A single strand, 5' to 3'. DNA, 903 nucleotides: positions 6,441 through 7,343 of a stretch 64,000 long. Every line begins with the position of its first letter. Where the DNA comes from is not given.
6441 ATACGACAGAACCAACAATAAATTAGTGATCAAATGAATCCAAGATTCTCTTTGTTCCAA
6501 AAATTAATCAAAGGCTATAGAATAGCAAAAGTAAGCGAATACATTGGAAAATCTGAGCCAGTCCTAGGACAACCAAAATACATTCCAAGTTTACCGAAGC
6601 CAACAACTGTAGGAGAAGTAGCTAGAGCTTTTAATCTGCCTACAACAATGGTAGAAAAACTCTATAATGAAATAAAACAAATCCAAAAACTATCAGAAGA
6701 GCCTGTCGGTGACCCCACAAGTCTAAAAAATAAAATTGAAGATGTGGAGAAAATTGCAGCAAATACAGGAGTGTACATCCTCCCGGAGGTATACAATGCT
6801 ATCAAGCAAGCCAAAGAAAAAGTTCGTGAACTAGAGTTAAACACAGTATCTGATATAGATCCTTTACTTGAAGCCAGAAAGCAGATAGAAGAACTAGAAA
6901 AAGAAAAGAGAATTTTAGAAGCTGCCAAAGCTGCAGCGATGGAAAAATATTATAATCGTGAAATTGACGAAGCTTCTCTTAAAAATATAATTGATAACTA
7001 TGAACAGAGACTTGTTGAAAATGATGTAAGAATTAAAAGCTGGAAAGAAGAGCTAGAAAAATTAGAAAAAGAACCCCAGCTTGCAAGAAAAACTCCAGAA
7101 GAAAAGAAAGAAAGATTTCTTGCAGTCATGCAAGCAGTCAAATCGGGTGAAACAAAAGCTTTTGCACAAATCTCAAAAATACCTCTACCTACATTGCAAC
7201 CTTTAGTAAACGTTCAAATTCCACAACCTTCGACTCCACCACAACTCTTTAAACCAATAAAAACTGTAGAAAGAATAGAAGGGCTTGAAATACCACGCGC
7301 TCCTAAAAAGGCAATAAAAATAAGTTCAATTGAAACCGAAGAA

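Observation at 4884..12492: Tightly coupled 8-gene type IV pilus (Tad/Ups/Aap-like) operon with atypical ATPase and split platform protein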

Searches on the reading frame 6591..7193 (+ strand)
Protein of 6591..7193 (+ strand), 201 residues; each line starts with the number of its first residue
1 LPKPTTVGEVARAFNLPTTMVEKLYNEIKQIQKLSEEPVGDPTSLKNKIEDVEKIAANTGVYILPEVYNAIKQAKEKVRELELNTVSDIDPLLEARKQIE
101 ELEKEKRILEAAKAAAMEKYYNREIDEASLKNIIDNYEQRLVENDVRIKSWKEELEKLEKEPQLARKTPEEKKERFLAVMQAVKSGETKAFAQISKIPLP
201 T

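Call 25: search_protein_representatives(protein=window:6591-7193:+)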
Query: 201 residues. Proteins with E-value up to 0.001 (for the whole library): 19; up to 1e-10: 6; up to 1e-30: 2. The best 19 are listed.
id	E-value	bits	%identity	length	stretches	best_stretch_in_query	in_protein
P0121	1.9e-36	142.2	100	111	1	1-72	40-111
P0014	1.2e-34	136.4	51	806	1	9-162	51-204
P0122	2.6e-29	118.9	41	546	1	2-189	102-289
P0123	7.6e-21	91.4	38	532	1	3-165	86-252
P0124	8.0e-16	75.0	36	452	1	3-161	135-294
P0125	4.7e-11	59.5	33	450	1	7-162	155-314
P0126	4.2e-09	53.1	31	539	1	7-166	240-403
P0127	1.0e-06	45.4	36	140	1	4-83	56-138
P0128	1.6e-06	44.8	39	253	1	76-157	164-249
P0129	3.9e-06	43.4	30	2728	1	34-99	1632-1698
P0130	6.7e-06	42.7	40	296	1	88-155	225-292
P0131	7.5e-06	42.5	36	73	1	90-156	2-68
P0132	1.7e-05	41.4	35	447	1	79-159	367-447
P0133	7.2e-05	39.3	48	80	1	94-165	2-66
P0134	1.3e-04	38.6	37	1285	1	60-159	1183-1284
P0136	1.5e-04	38.3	33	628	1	66-158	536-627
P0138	1.0e-03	35.6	35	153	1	90-157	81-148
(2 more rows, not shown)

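Call 28: search_protein_families(library=pfam, proteins=[P0122, P0124, P0126, P0132, P0136, P0138], max_evalue=0.1)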
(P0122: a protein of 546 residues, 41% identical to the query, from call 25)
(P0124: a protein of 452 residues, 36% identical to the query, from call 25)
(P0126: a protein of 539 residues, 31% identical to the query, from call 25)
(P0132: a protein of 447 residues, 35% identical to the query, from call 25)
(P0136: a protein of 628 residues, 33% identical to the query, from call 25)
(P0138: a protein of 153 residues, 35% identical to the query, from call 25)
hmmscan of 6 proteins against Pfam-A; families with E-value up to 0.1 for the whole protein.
P0122 (546 aa): 5 families
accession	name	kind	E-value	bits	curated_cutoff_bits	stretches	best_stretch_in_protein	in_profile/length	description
PF00571.33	CBS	-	5.7e-30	103.8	24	2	409-463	1-55/57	CBS domain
PF04967.18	HTH_10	-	0.013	15.8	23.1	1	101-128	20-47/53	HTH DNA binding domain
PF13443.12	HTH_26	-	0.016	15.9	22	0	98-131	4-38/63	Cro/C1-type HTH DNA-binding domain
PF01047.28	MarR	-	0.054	13.8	24.6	0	99-121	12-34/59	MarR family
PF05478.16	Prominin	-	0.089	11.3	34.3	0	119-218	319-410/799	Prominin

P0124 (452 aa): 4 families
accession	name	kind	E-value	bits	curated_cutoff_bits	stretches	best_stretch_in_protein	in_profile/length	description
PF01047.28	MarR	-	0.0055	17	24.6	1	397-437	8-48/59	MarR family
PF22037.2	PSD13_N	-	0.012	16.1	27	1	178-270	69-159/224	PSD13 N-terminal repeats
PF02082.26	Rrf2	-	0.052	14.1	30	0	389-437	4-54/132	Iron-dependent Transcriptional regulator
PF11625.14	DUF3253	-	0.095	13.4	22.1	0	389-432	3-44/81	Protein of unknown function (DUF3253)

P0126 (539 aa): 6 families
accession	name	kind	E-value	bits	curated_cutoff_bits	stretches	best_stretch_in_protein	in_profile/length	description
PF13404.12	HTH_AsnC-type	-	0.0025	18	27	1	483-511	7-35/42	AsnC-type helix-turn-helix domain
PF24362.2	DUF7518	-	0.011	16.9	27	1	278-363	2-79/104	Family of unknown function (DUF7518)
PF03374.19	ANT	-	0.017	15.9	25.3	1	485-513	15-43/108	Phage antirepressor protein KilAC domain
PF06005.17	ZapB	-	0.033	15.1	31.5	1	14-56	11-54/71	Cell division protein ZapB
PF01399.33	PCI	-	0.042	14.5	22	0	484-513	30-59/84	PCI domain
PF13412.12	HTH_24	-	0.082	12.9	21.9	0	483-507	7-31/48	Winged helix-turn-helix DNA-binding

P0132 (447 aa): 2 families
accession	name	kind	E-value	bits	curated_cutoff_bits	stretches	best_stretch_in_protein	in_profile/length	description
PF13115.11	YtkA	-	0.00043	21.3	25.9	0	131-163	13-44/85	YtkA-like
PF13620.12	CarboxypepD_reg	-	0.085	13.7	32.3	0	269-307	9-47/82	Carboxypeptidase regulatory-like domain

P0136 (628 aa): 11 families
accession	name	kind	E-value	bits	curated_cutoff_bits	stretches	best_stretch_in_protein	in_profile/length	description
PF18822.6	CdvA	-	6.3e-05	23.4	30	1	561-609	42-90/123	CdvA-like coiled-coil domain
PF00630.25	Filamin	-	0.00052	21.2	26.9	0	433-493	18-81/93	Filamin/ABP280 repeat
PF15983.10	DUF4767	-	0.00079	20.2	27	0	49-129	27-111/139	Domain of unknown function (DUF4767)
PF17675.6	APG6_N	-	0.0018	19.2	45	1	563-621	64-122/132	Apg6 coiled-coil region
PF13115.11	YtkA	-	0.0089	17.1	25.9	0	467-490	60-82/85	YtkA-like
PF17957.7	Big_7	-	0.012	16.7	24.1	1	320-354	2-35/70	Bacterial Ig domain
PF08912.16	Rho_Binding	-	0.015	16.5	23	1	564-611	1-48/69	Rho Binding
PF00801.26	PKD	-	0.027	14.9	23.5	0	433-501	12-72/80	PKD domain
PF07703.20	A2M_BRD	-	0.029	15.1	22.7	0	285-344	66-124/140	Alpha-2-macroglobulin bait region domain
PF10473.14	CENP-F_leu_zip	-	0.075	13.5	34.5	0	560-627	18-85/140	Leucine-rich repeats of kinetochore protein Cenp-F/LEK1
PF19077.6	Big_13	-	0.092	13.7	27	0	457-502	43-91/102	Bacterial Ig-like domain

P0138 (153 aa): 3 families
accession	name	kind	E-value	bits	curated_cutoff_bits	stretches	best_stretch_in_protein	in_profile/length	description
PF05600.17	CDK5RAP3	-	0.0042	16.4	22.6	1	67-113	114-160/502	CDK5 regulatory subunit-associated protein 3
PF24423.1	OVT1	-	0.017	16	30.9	1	69-110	52-93/100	Major antigen, helical domain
PF17594.7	GP57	-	0.03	14.5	27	1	81-109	12-40/75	Phage Tail fiber assembly helper gene product 57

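Call 53: find_homologous_proteins(query=window:6591-7193:+, max_evalue=0.01)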
Query window:6591-7193:+ (201 aa): 1 proteins with E <= 0.01 among 539 candidates.
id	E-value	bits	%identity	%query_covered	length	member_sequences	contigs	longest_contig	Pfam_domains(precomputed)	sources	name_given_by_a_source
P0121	6.1e-36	142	100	36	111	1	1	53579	-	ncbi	ncbi:MAG: hypothetical protein QXP82_01175, partial [Candidatus Aenigmatarchaeota archaeon]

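Call 54: find_encoding_contigs(protein=P0122, flank=8000, max_places=2)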
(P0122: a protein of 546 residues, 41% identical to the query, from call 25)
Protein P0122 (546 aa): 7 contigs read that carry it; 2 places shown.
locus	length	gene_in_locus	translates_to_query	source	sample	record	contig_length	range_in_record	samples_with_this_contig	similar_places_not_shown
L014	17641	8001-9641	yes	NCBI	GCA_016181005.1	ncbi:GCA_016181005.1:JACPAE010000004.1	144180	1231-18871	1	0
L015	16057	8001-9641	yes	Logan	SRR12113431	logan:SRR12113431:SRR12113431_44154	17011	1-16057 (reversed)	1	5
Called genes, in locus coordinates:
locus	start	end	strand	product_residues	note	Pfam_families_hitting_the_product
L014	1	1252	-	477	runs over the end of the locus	PF00587:tRNA-synt_2b, PF03129:HGTP_anticodon, PF09180:ProRS-C_1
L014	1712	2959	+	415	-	PF00149:Metallophos, PF12850:Metallophos_2 (faint)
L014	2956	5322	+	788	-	PF02463:SMC_N, PF13175:AAA_15 (faint), PF13304:AAA_21 (faint), PF13476:AAA_23, PF13555:AAA_29 (weak), PF02463:SMC_N, PF04423:Rad50_zn_hook (weak)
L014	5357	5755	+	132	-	-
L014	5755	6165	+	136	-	-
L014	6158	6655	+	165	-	-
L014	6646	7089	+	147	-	-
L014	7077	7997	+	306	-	-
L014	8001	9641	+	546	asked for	PF00571:CBS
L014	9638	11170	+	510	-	PF00437:T2SSE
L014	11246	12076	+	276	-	PF00482:T2SSF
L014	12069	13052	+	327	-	PF00482:T2SSF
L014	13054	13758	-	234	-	PF03796:DnaB_C, PF06745:ATPase, PF13481:AAA_25 (weak), PF23442:DUF7125 (weak)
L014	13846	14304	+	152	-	-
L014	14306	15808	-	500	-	PF01935:DUF87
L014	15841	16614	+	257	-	PF00149:Metallophos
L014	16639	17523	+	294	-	-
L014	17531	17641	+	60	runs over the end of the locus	-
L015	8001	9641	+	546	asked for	PF00571:CBS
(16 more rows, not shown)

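Call 55: find_encoding_contigs(protein=P0125, flank=8000, max_places=2)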
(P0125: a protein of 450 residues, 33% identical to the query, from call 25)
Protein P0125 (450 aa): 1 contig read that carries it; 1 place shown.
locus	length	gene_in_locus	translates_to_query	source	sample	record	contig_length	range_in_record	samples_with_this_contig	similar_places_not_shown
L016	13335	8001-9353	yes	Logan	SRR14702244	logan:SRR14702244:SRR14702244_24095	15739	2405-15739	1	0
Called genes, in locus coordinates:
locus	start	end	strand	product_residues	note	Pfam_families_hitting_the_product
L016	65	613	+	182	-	PF01909:NTP_transf_2, PF18765:Polbeta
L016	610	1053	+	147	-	PF05168:HEPN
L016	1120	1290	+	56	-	-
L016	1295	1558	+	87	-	-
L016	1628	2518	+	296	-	PF00291:PALP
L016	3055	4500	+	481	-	PF01406:tRNA-synt_1e, PF09334:tRNA-synt_1g (weak), PF00133:tRNA-synt_1 (weak), PF01921:tRNA-synt_1f (weak), PF09334:tRNA-synt_1g, PF09190:DALR_2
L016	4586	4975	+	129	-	-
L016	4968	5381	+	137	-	-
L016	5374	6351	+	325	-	-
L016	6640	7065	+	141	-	-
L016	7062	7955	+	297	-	-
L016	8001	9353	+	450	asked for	-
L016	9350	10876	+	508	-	PF00437:T2SSE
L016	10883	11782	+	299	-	PF00482:T2SSF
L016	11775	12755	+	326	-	PF00482:T2SSF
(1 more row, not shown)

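Call 61: search_protein_families(library=pfam, alignment_id=A4, max_evalue=0.05)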
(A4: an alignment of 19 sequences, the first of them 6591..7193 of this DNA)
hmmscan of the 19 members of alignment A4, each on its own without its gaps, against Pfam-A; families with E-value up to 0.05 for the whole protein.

A. member 1, window:6591-7193:+ (201 aa): 0 families

B. families by the number of members that match (of 19 scanned): 33 families (the first 25 are shown)
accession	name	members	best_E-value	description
PF00437.27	T2SSE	3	1.5e-39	Type II/IV secretion system protein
PF18822.6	CdvA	3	6.3e-05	CdvA-like coiled-coil domain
PF23989.1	PilB3_C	3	0.00055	PilB3-like, C-terminal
PF00571.33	CBS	2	4.9e-30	CBS domain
PF13115.11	YtkA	2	0.00043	YtkA-like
PF01047.28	MarR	2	0.0055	MarR family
PF13191.12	AAA_16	2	0.016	AAA ATPase domain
PF00630.25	Filamin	1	0.00052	Filamin/ABP280 repeat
PF15983.10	DUF4767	1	0.00079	Domain of unknown function (DUF4767)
PF17675.6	APG6_N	1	0.0018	Apg6 coiled-coil region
PF13404.12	HTH_AsnC-type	1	0.0025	AsnC-type helix-turn-helix domain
PF13518.12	HTH_28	1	0.0028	Helix-turn-helix domain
PF01978.25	TrmB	1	0.0041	Sugar-specific transcriptional regulator TrmB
PF05600.17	CDK5RAP3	1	0.0042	CDK5 regulatory subunit-associated protein 3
PF24362.2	DUF7518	1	0.011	Family of unknown function (DUF7518)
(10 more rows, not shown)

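Call 68: find_encoding_contigs(protein=P0124, flank=6000, max_places=2)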
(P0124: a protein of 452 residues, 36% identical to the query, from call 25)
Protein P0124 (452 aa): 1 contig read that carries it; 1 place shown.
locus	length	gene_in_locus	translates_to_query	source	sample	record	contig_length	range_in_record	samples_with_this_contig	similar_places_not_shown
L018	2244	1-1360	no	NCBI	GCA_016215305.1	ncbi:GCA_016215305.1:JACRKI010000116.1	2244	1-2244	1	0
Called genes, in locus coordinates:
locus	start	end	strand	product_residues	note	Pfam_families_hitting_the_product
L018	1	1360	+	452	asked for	?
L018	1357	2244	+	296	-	PF00437:T2SSE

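Call 69: find_encoding_contigs(protein=P0126, flank=6000, max_places=2)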
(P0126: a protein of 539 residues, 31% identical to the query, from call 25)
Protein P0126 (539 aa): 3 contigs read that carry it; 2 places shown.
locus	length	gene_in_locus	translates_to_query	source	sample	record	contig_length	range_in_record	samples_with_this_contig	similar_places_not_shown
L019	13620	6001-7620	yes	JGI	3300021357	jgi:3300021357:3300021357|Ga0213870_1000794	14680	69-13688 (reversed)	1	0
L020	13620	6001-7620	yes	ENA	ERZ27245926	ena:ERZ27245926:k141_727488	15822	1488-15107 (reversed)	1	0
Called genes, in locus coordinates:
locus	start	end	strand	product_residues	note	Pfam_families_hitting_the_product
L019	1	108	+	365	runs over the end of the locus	?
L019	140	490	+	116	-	-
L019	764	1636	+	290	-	PF01073:3Beta_HSD, PF01370:Epimerase, PF02719:Polysacc_synt_2 (faint), PF04321:RmlD_sub_bind, PF05368:NmrA, PF16363:GDP_Man_Dehyd (faint), PF07993:NAD_binding_4 (faint), PF13460:NAD_binding_10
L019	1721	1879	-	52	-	-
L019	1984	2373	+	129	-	-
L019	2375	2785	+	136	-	-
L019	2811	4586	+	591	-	PF13385:Laminin_G_3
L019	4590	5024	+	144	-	-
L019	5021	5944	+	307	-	-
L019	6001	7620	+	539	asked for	-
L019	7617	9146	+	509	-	PF00437:T2SSE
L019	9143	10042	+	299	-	PF00482:T2SSF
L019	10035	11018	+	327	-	PF00482:T2SSF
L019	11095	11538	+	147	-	-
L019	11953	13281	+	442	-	PF18195:GatD_N, PF00710:Asparaginase, PF17763:Asparaginase_C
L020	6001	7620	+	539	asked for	-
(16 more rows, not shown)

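Call 70: find_encoding_contigs(protein=P0123, flank=6000, max_places=2)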
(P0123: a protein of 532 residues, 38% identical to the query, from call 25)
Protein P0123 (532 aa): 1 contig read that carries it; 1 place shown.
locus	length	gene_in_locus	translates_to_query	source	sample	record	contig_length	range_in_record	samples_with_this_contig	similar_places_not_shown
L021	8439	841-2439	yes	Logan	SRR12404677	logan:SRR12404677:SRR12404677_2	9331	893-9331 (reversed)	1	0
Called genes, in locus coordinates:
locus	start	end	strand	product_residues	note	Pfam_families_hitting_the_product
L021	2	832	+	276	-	?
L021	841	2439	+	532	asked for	PF00571:CBS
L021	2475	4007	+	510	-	PF00437:T2SSE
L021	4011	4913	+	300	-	PF00482:T2SSF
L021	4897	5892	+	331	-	PF00482:T2SSF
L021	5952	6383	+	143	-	-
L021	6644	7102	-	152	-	-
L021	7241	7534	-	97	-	-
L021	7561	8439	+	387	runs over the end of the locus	PF04055:Radical_SAM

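Call 80: search_protein_families(library=pfam, proteins=[L014:5357-5755:+, L014:13846-14304:+, L014:9638-11170:+], max_evalue=0.01)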
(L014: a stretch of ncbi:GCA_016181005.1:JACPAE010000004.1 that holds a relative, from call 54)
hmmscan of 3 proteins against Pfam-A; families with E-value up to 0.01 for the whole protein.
L014:5357-5755:+ (132 aa): 0 families

L014:13846-14304:+ (152 aa): 0 families

L014:9638-11170:+ (510 aa): 2 families
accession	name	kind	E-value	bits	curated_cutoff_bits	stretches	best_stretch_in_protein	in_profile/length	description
PF00437.27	T2SSE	-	2.2e-34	119.2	24.9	1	196-364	98-257/370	Type II/IV secretion system protein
PF23989.1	PilB3_C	-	0.00016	22.2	27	1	435-497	12-74/83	PilB3-like, C-terminal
